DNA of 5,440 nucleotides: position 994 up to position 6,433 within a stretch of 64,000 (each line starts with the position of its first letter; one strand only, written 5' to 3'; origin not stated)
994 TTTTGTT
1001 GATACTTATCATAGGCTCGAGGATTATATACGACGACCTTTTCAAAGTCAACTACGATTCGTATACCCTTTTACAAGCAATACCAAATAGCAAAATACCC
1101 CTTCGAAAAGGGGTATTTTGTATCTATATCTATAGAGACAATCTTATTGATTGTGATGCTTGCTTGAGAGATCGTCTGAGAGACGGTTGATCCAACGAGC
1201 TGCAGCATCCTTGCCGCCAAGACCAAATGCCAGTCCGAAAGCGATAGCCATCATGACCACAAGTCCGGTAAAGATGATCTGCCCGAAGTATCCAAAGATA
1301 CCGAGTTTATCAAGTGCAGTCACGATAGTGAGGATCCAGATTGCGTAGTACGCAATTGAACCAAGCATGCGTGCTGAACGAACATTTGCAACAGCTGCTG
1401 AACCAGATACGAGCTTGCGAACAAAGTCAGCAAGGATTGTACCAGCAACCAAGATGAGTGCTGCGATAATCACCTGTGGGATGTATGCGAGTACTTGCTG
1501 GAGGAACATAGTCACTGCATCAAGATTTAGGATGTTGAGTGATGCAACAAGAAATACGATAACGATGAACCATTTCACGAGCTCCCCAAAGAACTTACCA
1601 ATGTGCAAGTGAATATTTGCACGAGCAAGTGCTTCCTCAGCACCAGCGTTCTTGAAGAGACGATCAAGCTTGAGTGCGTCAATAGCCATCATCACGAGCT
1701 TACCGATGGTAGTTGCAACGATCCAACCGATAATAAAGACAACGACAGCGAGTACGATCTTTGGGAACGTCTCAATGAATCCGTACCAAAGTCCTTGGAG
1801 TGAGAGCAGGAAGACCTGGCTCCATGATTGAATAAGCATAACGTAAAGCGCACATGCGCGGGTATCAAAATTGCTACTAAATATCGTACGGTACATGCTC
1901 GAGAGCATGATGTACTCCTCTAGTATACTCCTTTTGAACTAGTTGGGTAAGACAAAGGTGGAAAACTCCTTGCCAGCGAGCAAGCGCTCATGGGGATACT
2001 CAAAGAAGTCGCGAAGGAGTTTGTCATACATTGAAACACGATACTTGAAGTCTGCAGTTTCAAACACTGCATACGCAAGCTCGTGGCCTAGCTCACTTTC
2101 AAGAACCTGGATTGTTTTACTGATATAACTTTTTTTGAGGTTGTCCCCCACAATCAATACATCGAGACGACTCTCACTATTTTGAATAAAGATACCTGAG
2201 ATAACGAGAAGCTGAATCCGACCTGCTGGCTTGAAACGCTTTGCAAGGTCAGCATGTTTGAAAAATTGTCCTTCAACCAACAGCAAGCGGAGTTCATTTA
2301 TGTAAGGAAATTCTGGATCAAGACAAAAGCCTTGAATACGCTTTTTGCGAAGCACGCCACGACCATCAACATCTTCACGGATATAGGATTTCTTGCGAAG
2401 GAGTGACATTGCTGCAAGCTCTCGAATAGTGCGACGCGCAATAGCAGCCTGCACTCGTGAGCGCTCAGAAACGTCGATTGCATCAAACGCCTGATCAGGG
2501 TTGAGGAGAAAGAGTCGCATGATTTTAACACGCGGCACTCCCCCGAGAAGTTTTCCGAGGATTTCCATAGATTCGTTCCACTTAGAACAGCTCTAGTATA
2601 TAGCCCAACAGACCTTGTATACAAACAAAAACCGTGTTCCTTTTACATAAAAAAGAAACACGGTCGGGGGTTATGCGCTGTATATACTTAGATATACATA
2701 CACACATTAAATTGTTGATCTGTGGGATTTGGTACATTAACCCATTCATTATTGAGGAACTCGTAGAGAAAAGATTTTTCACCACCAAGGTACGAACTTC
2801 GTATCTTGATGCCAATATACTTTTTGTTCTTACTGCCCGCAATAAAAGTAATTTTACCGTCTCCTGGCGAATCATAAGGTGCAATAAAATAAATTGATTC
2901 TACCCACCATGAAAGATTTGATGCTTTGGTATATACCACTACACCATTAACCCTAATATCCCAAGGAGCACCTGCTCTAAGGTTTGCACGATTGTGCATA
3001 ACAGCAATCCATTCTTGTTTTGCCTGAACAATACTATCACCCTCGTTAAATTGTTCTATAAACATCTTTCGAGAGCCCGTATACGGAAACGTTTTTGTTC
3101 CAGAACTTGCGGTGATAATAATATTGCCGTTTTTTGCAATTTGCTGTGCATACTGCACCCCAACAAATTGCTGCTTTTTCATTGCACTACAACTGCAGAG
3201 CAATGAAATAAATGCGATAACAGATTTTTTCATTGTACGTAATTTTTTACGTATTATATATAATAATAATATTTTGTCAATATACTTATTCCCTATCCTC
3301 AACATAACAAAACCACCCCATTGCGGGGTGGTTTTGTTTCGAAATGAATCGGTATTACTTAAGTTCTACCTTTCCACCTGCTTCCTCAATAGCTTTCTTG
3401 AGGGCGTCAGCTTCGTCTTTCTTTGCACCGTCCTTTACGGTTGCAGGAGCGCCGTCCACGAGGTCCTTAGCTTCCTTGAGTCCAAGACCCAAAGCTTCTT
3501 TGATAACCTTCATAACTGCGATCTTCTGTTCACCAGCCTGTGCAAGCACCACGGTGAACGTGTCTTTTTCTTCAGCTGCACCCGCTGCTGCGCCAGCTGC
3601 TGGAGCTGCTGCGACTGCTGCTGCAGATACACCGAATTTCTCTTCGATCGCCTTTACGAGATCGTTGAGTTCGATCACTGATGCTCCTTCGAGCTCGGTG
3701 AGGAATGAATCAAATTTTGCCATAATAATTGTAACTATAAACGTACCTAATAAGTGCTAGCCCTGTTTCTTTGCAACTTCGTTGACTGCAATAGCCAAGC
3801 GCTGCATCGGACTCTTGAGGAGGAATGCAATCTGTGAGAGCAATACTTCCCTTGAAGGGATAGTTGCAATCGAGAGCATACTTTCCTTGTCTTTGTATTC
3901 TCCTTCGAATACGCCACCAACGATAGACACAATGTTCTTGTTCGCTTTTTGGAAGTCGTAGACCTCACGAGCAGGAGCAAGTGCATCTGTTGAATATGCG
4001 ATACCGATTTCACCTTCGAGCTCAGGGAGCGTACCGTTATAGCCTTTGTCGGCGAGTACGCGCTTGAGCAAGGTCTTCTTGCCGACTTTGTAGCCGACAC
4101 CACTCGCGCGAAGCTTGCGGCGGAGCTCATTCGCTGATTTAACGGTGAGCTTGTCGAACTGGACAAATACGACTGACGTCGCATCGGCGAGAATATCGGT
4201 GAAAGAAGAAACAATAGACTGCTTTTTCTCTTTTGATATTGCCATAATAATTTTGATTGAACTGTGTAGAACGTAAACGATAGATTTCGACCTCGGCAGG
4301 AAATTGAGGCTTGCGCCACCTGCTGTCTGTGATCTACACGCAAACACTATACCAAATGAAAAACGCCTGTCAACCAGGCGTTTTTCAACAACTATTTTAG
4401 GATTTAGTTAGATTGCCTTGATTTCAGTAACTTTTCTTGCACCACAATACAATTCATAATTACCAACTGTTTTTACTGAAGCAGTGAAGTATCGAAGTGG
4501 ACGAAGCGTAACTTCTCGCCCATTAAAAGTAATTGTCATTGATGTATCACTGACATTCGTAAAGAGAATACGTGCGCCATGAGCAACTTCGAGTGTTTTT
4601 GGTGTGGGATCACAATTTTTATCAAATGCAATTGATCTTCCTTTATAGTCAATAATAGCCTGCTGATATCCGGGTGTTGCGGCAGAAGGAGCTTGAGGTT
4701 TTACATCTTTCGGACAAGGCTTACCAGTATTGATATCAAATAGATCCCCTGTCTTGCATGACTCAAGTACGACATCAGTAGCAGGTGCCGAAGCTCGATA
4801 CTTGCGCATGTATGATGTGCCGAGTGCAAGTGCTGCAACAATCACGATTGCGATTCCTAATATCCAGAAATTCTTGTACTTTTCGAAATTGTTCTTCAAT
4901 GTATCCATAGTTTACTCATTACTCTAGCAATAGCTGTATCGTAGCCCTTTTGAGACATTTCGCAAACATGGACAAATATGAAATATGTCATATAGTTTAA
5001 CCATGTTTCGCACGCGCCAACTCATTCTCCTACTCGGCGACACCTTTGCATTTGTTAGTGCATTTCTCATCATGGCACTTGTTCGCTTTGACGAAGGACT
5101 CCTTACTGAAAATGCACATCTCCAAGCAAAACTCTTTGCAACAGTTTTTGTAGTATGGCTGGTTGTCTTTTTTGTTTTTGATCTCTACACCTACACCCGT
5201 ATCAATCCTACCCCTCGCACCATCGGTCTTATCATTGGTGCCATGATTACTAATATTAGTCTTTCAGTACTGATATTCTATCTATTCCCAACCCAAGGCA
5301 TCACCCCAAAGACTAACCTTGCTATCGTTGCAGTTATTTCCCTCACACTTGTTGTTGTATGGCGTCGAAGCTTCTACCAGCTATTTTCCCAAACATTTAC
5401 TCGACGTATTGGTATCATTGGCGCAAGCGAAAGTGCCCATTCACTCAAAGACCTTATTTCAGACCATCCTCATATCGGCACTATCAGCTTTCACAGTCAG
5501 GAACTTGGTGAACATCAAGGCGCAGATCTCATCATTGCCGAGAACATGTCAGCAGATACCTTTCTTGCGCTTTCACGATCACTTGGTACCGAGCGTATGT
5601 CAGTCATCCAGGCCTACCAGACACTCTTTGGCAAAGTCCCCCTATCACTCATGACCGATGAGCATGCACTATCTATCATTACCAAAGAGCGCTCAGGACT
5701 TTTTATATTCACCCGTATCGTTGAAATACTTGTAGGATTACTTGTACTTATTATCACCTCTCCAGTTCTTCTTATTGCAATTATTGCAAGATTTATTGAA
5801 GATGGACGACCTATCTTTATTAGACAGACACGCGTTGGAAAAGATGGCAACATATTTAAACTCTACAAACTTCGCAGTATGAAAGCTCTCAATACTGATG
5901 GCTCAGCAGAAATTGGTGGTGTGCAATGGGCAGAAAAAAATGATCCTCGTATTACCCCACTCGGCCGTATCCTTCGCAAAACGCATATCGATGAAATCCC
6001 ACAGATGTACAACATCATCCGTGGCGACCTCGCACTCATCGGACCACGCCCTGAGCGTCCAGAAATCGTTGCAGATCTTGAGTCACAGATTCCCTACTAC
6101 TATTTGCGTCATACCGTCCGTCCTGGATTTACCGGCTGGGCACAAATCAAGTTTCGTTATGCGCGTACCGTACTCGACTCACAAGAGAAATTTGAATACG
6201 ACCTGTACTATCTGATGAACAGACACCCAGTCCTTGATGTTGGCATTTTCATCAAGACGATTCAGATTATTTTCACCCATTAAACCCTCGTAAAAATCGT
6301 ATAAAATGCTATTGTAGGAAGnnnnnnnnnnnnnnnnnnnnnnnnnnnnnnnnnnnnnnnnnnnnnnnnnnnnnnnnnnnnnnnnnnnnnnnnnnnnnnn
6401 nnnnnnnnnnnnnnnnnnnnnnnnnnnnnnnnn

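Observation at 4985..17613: Complete ABC-transporter-dependent glycan assembly locus next to a Ser/Thr-rich surface protein: candidate S-layer/surface-protein O-glycosylation system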

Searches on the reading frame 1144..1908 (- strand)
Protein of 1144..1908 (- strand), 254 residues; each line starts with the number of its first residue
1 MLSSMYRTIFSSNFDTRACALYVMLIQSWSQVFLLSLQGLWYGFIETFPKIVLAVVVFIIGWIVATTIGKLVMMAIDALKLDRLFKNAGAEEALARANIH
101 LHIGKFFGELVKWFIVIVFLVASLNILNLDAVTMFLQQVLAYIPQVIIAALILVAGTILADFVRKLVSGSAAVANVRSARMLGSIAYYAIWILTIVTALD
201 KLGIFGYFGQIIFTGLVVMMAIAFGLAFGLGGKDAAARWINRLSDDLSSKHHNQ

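Call 8: search_protein_families(library=pfam, proteins=[window:1144-1908:-], max_evalue=0.01)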
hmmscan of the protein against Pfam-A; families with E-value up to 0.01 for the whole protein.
window:1144-1908:- (254 aa): 1 family
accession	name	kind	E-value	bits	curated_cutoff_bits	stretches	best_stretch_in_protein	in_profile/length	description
PF05552.17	MS_channel_1st_1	-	7.7e-20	71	22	2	131-169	2-40/50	Mechanosensitive ion channel, conserved TM helix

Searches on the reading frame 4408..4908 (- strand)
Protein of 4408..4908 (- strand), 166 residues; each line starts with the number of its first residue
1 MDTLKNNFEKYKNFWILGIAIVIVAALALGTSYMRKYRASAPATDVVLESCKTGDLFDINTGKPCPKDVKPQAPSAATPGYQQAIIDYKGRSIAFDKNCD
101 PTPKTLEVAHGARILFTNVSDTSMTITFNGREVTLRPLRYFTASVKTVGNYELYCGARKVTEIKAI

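Call 8: search_protein_families(library=pfam, proteins=[window:4408-4908:-], max_evalue=0.01)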
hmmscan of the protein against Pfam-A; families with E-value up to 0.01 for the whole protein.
window:4408-4908:- (166 aa): 0 families

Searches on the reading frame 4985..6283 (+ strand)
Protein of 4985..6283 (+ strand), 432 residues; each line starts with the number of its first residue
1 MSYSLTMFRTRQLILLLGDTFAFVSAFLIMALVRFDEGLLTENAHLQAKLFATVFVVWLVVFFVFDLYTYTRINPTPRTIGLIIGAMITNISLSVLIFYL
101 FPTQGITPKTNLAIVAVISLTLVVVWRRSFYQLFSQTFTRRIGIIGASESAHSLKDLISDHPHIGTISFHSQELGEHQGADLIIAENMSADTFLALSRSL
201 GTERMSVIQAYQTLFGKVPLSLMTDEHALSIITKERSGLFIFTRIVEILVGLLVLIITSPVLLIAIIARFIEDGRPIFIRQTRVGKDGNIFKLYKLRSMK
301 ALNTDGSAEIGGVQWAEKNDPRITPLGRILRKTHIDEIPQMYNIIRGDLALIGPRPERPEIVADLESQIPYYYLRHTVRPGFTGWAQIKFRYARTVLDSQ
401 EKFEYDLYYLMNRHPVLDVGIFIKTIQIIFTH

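Call 3: search_protein_families(library=pfam, proteins=[window:4985-6283:+], max_evalue=0.01)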
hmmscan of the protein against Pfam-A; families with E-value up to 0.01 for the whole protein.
window:4985-6283:+ (432 aa): 1 family
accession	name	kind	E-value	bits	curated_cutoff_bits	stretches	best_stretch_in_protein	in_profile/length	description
PF02397.22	Bac_transf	-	1.4e-56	191.3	27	1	244-430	2-178/179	Bacterial sugar transferase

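Call 9: search_protein_families(library=ncbifam, proteins=[window:4985-6283:+], max_evalue=0.001)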
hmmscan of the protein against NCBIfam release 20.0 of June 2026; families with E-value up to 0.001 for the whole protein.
window:4985-6283:+ (432 aa): 10 families
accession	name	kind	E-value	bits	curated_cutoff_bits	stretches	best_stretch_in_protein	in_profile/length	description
TIGR03013.1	EpsB_2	subfamily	5.2e-83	279.6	393.35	2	241-430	253-437/443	TIGR03013 family XrtA/PEP-CTERM system glycosyltransferase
TIGR03025.1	EPS_sugtrans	subfamily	6.6e-81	272.8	295.55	1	18-431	2-440/445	exopolysaccharide biosynthesis polyprenyl glycosylphosphotransferase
TIGR03023.1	WcaJ_sugtrans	equivalog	1.5e-66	225.6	410.75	2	241-431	261-448/453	undecaprenyl-phosphate glucose phosphotransferase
TIGR03022.1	WbaP_sugtrans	subfamily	1.2e-44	153.3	403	1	15-430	1-450/456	undecaprenyl-phosphate galactose phosphotransferase WbaP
NF007518.0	PRK10124.1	equivalog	9.9e-39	133.3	684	1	241-426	272-454/464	undecaprenyl-phosphate glucose phosphotransferase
NF050817.1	PolSacchBiosHfsE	equivalog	4.6e-34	117.9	750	1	240-427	269-457/467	polysaccharide biosynthesis protein HfsE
NF052601.1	undeca_RfbP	equivalog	5.7e-32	110.9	330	1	225-430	28-236/244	undecaprenyl-phosphate galactose phosphotransferase family protein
NF011751.0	PRK15204.1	equivalog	6.4e-29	100.9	907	1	236-430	274-470/476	undecaprenyl-phosphate galactose phosphotransferase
NF041877.1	EPS_EpsZ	equivalog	3.5e-28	98.5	800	1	241-431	264-454/459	exopolysaccharide biosynthesis polyisoprenyl-phosphate hexose-1-phosphate transferase EpsZ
NF045514.1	glycotran_HepC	equivalog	8e-23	80.9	140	1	234-356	108-211/220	heterocyst development glycosyltransferase HepC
